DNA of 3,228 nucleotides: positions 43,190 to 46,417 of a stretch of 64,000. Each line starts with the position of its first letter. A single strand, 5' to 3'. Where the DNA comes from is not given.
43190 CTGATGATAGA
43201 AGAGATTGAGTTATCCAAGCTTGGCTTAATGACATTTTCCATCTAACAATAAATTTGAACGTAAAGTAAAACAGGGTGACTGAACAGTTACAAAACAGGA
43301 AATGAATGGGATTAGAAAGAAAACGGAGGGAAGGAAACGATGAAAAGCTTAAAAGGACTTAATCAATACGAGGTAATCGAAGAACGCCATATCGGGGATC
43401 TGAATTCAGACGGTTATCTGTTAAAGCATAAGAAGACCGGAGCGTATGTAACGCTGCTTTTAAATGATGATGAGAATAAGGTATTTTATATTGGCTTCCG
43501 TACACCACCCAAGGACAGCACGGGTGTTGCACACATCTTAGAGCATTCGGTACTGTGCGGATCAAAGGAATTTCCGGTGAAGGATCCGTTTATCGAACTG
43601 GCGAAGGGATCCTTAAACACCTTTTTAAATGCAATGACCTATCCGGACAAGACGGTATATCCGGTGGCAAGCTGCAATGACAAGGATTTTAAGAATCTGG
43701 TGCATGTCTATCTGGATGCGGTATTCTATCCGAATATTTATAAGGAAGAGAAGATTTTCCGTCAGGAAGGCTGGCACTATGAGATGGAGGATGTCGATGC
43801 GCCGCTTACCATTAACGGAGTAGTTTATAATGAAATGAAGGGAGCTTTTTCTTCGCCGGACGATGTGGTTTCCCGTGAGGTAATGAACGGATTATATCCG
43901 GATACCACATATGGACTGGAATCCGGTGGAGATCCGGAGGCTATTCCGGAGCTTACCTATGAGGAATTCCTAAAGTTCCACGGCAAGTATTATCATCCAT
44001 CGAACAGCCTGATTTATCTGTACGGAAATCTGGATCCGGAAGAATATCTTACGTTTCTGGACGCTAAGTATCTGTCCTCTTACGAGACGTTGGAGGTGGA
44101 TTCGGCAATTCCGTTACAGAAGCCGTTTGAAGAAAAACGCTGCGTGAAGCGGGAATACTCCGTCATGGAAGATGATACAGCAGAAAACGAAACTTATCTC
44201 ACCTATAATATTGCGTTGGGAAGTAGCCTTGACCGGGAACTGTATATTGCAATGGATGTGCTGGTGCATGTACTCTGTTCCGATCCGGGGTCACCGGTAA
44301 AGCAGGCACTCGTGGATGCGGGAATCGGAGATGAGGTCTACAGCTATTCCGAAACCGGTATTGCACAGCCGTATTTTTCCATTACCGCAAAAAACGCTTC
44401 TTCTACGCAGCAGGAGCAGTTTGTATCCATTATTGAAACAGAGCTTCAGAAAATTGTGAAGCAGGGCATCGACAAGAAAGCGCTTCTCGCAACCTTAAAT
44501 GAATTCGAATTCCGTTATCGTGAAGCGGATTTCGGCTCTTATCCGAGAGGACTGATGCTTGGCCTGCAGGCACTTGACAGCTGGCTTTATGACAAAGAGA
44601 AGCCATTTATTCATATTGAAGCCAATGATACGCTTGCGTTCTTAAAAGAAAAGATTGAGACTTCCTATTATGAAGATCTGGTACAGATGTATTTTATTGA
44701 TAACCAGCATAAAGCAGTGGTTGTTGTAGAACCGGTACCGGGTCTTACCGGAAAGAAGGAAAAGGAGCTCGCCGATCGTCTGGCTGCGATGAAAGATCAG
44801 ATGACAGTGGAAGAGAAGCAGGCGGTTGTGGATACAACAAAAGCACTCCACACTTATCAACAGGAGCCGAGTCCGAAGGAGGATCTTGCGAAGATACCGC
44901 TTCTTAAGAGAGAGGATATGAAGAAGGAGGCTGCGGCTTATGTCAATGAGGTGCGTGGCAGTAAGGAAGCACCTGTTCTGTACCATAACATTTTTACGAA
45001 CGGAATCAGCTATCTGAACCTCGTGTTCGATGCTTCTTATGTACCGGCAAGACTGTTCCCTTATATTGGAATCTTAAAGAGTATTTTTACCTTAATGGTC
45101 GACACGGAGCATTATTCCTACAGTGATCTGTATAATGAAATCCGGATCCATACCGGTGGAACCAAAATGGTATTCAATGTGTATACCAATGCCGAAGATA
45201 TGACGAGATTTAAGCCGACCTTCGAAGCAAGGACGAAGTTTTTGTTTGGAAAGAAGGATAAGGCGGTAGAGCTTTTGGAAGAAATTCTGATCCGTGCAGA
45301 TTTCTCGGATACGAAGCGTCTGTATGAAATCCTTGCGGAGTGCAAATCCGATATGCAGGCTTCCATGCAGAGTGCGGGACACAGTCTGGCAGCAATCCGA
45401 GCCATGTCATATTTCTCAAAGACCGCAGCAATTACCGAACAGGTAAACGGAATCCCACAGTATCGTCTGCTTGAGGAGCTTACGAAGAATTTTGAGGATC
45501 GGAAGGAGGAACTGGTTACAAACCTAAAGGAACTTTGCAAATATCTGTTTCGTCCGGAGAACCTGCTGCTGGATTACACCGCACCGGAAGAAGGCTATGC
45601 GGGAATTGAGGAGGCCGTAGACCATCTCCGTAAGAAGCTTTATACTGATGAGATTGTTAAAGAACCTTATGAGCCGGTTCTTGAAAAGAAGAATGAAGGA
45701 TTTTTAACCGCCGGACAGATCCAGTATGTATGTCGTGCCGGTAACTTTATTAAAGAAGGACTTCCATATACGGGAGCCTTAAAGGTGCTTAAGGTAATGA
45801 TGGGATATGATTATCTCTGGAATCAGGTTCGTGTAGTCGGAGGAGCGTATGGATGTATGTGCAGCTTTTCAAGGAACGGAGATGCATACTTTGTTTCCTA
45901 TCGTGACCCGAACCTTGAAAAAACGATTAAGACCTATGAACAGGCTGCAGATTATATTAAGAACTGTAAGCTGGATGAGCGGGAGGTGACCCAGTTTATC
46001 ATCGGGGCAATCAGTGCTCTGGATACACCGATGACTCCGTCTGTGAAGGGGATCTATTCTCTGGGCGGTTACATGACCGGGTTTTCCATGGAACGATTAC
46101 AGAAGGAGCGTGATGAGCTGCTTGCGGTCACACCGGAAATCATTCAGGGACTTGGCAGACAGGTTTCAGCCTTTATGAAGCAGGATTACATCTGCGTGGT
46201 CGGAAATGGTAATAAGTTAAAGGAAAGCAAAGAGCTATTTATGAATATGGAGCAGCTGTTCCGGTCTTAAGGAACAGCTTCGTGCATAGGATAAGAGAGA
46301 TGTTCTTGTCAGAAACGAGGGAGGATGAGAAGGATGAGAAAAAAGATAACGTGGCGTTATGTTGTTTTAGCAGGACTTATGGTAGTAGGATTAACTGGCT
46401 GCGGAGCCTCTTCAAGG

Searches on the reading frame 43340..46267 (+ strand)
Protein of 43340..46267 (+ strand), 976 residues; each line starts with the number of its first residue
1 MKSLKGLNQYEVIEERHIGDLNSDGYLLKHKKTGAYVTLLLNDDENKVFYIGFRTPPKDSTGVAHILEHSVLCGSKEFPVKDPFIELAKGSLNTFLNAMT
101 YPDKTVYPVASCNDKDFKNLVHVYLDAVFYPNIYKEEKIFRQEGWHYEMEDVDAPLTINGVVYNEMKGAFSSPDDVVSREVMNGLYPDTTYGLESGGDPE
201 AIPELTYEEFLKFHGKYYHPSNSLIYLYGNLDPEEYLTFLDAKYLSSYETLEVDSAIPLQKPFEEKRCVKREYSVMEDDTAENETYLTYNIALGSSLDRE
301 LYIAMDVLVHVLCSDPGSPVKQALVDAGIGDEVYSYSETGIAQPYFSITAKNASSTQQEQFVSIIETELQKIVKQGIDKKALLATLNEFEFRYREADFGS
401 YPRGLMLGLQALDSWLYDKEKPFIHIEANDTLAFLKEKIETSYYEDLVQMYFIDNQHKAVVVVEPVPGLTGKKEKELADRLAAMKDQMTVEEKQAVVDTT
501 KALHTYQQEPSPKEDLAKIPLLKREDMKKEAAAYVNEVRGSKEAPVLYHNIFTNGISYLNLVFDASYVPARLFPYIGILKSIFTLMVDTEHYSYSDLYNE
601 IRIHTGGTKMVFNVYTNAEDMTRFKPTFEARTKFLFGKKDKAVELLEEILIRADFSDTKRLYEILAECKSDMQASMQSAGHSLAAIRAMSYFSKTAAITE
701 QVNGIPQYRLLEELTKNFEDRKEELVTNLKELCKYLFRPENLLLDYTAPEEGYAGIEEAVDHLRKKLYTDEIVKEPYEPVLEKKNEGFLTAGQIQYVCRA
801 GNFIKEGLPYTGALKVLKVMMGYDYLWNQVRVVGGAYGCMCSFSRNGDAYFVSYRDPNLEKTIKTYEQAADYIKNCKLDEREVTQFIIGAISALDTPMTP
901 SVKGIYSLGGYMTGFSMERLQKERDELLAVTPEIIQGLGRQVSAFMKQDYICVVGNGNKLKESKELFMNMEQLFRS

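Call 33: search_protein_families(library=pfam, proteins=[window:43340-46267:+], max_evalue=0.00001)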
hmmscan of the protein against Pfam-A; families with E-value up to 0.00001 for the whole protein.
window:43340-46267:+ (976 aa): 4 families
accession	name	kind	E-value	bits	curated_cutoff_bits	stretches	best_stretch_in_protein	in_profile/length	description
PF08367.16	M16C_assoc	-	6e-73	245.5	25.3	1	464-714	2-252/252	Peptidase M16C associated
PF22516.1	PreP_C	-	9.9e-49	165.7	27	1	785-955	1-171/173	PreP C-terminal domain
PF05193.26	Peptidase_M16_C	-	1.2e-27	97.4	23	1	205-384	2-176/181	Peptidase M16 inactive domain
PF00675.25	Peptidase_M16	-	4.3e-10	40.1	22.3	1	51-154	21-121/149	Insulinase (Peptidase family M16)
